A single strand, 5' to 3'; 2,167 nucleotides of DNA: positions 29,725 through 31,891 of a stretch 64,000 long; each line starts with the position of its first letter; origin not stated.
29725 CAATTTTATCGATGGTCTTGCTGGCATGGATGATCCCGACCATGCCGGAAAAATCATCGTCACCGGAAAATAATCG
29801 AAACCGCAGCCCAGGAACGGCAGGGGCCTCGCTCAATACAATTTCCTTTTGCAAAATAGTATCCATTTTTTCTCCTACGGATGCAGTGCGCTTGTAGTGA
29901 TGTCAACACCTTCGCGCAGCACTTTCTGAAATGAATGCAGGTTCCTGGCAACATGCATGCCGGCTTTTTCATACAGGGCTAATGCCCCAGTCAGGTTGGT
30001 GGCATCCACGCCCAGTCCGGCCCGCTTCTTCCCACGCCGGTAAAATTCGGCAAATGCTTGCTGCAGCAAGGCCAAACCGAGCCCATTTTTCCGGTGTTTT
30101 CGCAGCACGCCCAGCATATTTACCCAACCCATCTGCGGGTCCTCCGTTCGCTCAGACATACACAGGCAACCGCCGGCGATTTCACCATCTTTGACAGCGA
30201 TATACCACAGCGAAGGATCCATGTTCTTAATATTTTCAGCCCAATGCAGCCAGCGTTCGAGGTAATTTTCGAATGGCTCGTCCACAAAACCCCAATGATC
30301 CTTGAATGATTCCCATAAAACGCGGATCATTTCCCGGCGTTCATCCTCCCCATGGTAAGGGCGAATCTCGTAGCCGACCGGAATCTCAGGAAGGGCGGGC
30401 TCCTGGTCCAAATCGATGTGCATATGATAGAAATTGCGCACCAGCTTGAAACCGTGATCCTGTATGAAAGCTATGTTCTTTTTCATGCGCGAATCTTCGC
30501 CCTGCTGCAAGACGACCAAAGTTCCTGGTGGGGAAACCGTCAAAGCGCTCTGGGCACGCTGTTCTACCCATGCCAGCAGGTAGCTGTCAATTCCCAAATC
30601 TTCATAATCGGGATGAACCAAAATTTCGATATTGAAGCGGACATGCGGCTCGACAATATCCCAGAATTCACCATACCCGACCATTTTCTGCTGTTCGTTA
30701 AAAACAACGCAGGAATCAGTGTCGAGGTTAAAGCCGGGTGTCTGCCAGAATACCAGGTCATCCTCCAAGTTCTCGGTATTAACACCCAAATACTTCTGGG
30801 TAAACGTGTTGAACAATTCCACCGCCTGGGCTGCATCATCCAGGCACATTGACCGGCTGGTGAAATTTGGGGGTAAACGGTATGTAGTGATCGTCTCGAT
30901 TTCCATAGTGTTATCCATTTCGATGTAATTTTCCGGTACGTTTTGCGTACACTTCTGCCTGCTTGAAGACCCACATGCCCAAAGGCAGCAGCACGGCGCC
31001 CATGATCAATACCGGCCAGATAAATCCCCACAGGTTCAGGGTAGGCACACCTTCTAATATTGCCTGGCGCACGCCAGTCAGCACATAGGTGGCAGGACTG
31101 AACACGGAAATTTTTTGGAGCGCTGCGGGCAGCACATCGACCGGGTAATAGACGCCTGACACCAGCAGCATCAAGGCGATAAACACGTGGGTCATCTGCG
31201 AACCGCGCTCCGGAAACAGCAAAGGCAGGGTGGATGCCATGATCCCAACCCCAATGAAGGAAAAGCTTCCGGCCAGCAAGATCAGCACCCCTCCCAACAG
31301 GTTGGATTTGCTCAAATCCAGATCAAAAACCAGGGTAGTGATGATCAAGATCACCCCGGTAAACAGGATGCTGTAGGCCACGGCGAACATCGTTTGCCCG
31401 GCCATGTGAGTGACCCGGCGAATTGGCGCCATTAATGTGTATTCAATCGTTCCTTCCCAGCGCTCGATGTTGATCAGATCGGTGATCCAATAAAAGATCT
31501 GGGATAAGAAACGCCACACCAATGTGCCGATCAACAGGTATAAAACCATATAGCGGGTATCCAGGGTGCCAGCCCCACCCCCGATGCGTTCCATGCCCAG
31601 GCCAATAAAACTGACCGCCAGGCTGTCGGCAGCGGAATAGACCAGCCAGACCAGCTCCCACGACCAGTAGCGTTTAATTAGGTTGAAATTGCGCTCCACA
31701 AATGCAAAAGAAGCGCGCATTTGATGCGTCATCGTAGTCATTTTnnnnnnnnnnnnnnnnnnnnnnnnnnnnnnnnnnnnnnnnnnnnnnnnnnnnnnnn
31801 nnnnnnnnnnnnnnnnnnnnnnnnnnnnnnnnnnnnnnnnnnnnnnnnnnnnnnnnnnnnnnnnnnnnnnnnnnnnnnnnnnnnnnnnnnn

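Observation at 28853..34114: Tightly coupled ABC-2 exporter plus four GNAT acetyltransferases: candidate acetylate-and-export module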

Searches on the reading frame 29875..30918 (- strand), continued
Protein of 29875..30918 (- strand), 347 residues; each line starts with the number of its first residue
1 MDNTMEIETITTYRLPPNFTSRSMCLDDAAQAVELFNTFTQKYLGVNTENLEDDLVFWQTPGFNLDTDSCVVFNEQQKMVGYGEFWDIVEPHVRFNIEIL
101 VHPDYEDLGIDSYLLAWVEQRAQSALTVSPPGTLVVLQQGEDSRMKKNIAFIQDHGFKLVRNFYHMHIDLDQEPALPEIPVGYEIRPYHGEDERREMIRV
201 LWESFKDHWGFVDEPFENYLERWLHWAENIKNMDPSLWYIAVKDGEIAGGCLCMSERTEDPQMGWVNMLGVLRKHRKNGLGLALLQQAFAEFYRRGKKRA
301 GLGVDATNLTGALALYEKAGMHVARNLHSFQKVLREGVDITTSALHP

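Call 67: find_encoding_contigs(protein=P0027, flank=7000, max_places=2)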
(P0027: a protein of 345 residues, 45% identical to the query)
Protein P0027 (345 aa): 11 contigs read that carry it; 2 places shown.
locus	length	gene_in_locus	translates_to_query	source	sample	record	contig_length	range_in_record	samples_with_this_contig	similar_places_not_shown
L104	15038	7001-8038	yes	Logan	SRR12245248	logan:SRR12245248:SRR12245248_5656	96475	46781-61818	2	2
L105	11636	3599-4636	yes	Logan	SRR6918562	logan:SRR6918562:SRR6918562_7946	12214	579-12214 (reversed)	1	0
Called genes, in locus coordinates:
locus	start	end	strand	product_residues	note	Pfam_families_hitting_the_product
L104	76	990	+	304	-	PF02645:DegV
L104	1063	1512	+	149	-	PF22741:PTP-NADK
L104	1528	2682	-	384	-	PF03576:Peptidase_S58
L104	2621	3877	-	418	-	PF04389:Peptidase_M28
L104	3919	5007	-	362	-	PF03601:Cons_hypoth698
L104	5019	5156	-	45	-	-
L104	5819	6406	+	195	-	PF13302:Acetyltransf_3, PF13420:Acetyltransf_4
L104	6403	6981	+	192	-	PF13302:Acetyltransf_3, PF00583:Acetyltransf_1, PF13420:Acetyltransf_4, PF13523:Acetyltransf_8 (weak)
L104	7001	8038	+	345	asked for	PF00583:Acetyltransf_1, PF13673:Acetyltransf_10 (faint), PF13508:Acetyltransf_7 (weak), PF00583:Acetyltransf_1, PF13508:Acetyltransf_7 (weak)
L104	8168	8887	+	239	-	PF00857:Isochorismatase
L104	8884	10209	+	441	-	PF07690:MFS_1, PF00083:Sugar_tr, PF07690:MFS_1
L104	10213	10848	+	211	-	-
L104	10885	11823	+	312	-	PF01156:IU_nuc_hydro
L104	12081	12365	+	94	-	PF01476:LysM (weak)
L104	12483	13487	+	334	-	PF01370:Epimerase, PF04321:RmlD_sub_bind (faint), PF13460:NAD_binding_10 (weak), PF16363:GDP_Man_Dehyd (faint)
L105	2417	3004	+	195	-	PF13302:Acetyltransf_3, PF13420:Acetyltransf_4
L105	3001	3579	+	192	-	PF13302:Acetyltransf_3, PF00583:Acetyltransf_1, PF13420:Acetyltransf_4, PF13523:Acetyltransf_8 (weak)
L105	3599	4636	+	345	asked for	PF00583:Acetyltransf_1, PF13673:Acetyltransf_10 (faint), PF13508:Acetyltransf_7 (weak), PF00583:Acetyltransf_1, PF13508:Acetyltransf_7 (weak)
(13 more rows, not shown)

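Call 86: predict_structure(alignment_id=A5)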
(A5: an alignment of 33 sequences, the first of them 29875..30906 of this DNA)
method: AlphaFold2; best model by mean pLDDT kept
length: 343 residues; sequences in the alignment: 33
mean_pLDDT: 94.9   pTM: 0.90
mean pLDDT of the five models: 94.9, 94.2, 93.8, 93.2, 92.6
residues with pLDDT >= 90: 319; 70-90: 15; 50-70: 4; < 50: 5
segments of 3 or more residues with pLDDT < 50: 1-5
pLDDT, mean of each block of 10 residues (from residue 1): 56 95 98 98 97 97 98 98 96 98 97 96 96 97 97 97 97 96 96 98 94 97 94 96 97 96 96 96 98 97 89 96 97 93 70
secondary structure, 60 per line:
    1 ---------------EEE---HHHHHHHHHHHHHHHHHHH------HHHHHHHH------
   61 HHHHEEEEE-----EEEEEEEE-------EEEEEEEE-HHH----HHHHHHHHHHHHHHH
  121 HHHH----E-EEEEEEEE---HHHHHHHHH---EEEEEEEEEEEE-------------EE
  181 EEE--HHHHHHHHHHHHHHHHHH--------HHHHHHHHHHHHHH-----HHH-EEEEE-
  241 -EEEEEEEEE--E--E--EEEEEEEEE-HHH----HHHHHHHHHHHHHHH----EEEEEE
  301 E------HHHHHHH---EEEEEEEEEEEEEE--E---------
elements in order: E16-18 H22-40 H47-54 H61-64 E65-69 E75-82 E90-97 H106-124 E131-138 H142-150 E154-165 E179-183 H186-203 H212-225 E235-239 E242-250 E259-267 H276-290 E295-301 H308-314 E318-331

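Call 88: fold_search(model_id=the predicted structure, library=pdb)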
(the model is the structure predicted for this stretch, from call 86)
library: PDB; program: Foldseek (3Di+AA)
matches with E <= 10: 1250; with E <= 0.001: 708
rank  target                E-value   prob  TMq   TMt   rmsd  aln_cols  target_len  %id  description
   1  3tt2                  4.3e-35  1.00  0.78  0.84   3.8       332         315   29  Crystal Structure of GCN5-related N-Acetyltransferase from Sphaerobacter thermophilus (released 2011-10-05)
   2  7q3a_B                5.4e-29  1.00  0.82  0.83   3.1       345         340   23  Crystal structure of MAB_4324 a tandem repeat GNAT from Mycobacterium abscessus (released 2022-05-04)
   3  7q3a_A                5.8e-29  1.00  0.84  0.85   2.9       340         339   24  Crystal structure of MAB_4324 a tandem repeat GNAT from Mycobacterium abscessus (released 2022-05-04)
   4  6wqb                  1.5e-18  1.00  0.54  0.62   6.2       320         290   16  Crystal structure of VipF from Legionella hackeliae in complex with acetyl-CoA (released 2021-11-10)
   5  7wx5                  2.9e-18  1.00  0.55  0.63   6.2       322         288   17  a Legionella acetyltransferase effector VipF (released 2023-02-22)
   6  7wx7                  3.4e-18  1.00  0.57  0.66   5.7       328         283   16  complex of a legionella acetyltransferase VipF and COA/ACO (released 2023-02-22)
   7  6wqc                  3.7e-18  1.00  0.53  0.60   6.6       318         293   17  Crystal structure of VipF from Legionella hackeliae in complex with CoA (released 2021-11-10)
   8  5kf1_A                9.3e-18  1.00  0.68  0.73   4.4       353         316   17  X-ray structure of a glucosamine N-Acetyltransferase from Clostridium acetobutylicum, apo form, pH 5 (released 2016-07-06)
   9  1ozp                  9.9e-18  1.00  0.65  0.75   4.9       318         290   21  Crystal Structure of Rv0819 from Mycobacterium tuberculosis MshD-Mycothiol Synthase Acetyl-Coenzyme A Complex. (released 2003-09-09)
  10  2c27                  1.7e-17  1.00  0.69  0.78   4.1       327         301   21  The Structure of Mycothiol Synthase in Complex with des- AcetylMycothiol and CoenzymeA. (released 2005-12-01)
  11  5kga_A                1.9e-17  1.00  0.68  0.73   4.3       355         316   17  X-ray structure of a glucosamine N-Acetyltransferase from Clostridium acetobutylicum, mutant D287N, in complex with N- (released 2016-07-06)
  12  7wx6                  3.6e-17  1.00  0.52  0.62   6.1       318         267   17  A Legionella acetyltransferase VipF (released 2022-09-14)
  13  5kgh_A                4.6e-17  1.00  0.67  0.72   4.4       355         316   17  X-ray structure of a glucosamine N-Acetyltransferase from Clostridium acetobutylicum, mutant Y297F (released 2016-07-06)
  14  5kf2                  1.7e-16  1.00  0.67  0.72   4.5       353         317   17  X-ray structure of a glucosamine N-Acetyltransferase from Clostridium acetobutylicum, apo form, pH 8 (released 2016-07-06)
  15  5kgh_B                3.6e-16  1.00  0.66  0.72   4.9       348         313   16  X-ray structure of a glucosamine N-Acetyltransferase from Clostridium acetobutylicum, mutant Y297F (released 2016-07-06)
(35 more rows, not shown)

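Call 97: search_protein_families(library=padloc, proteins=[window:29875-30918:-], max_evalue=0.001)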
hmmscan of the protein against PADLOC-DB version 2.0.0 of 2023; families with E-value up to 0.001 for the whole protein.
window:29875-30918:- (347 aa): 0 families

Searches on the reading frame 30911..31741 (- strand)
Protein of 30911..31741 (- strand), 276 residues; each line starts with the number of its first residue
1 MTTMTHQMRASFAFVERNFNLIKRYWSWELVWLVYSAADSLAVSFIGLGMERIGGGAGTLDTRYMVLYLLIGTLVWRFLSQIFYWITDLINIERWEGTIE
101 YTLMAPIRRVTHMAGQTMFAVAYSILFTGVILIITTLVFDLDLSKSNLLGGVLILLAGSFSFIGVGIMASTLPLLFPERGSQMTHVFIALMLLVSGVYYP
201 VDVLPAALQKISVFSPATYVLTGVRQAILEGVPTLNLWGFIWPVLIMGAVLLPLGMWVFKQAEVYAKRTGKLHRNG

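Call 3: search_protein_families(library=pfam, proteins=[window:30911-31741:-], max_evalue=0.01)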
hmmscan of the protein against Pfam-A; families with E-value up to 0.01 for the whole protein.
window:30911-31741:- (276 aa): 2 families
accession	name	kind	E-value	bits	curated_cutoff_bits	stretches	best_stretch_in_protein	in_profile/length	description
PF01061.29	ABC2_membrane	-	1.5e-14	54.5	26.9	1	17-228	9-210/211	ABC-2 type transporter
PF12698.13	ABC2_membrane_3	-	3.2e-11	43.4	31.6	1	67-256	161-346/347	ABC-2 family transporter protein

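Call 4: search_protein_families(library=ncbifam, proteins=[window:30911-31741:-], max_evalue=0.01)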
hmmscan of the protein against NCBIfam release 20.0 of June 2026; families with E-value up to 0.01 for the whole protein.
window:30911-31741:- (276 aa): 7 families
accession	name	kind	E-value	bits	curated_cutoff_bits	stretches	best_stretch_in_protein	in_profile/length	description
TIGR03062.1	pip_yhgE_Cterm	subfamily_domain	7.3e-11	42.1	102.2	1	119-261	67-205/208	YhgE/Pip family protein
NF011648.0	PRK15066.1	subfamily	1.4e-09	37.9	225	1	6-261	5-251/257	ABC transporter permease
TIGR01247.1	drrB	subfamily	2.8e-09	37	223.05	1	52-251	39-227/236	daunorubicin resistance ABC transporter membrane protein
NF050053.1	CapPschTportKpsM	equivalog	6.9e-06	26.2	300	1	66-260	61-250/257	capsule polysaccharide transporter KpsM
TIGR00025.1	Mtu_efflux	paralog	1.5e-05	24.7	146.9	1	90-253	62-229/238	ABC transporter efflux protein, DrrB family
NF033858.1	ABC2_perm_RbbA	equivalog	0.00012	20.1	1050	1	93-263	739-908/909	ribosome-associated ATPase/putative transporter RbbA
NF038293.1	permease_SagH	equivalog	0.00031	19.7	450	1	89-221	199-330/370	SagH family ABC transporter permease subunit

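Call 97: search_protein_families(library=padloc, proteins=[window:30911-31741:-], max_evalue=0.001)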
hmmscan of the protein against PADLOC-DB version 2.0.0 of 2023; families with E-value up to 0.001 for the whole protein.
window:30911-31741:- (276 aa): 0 families
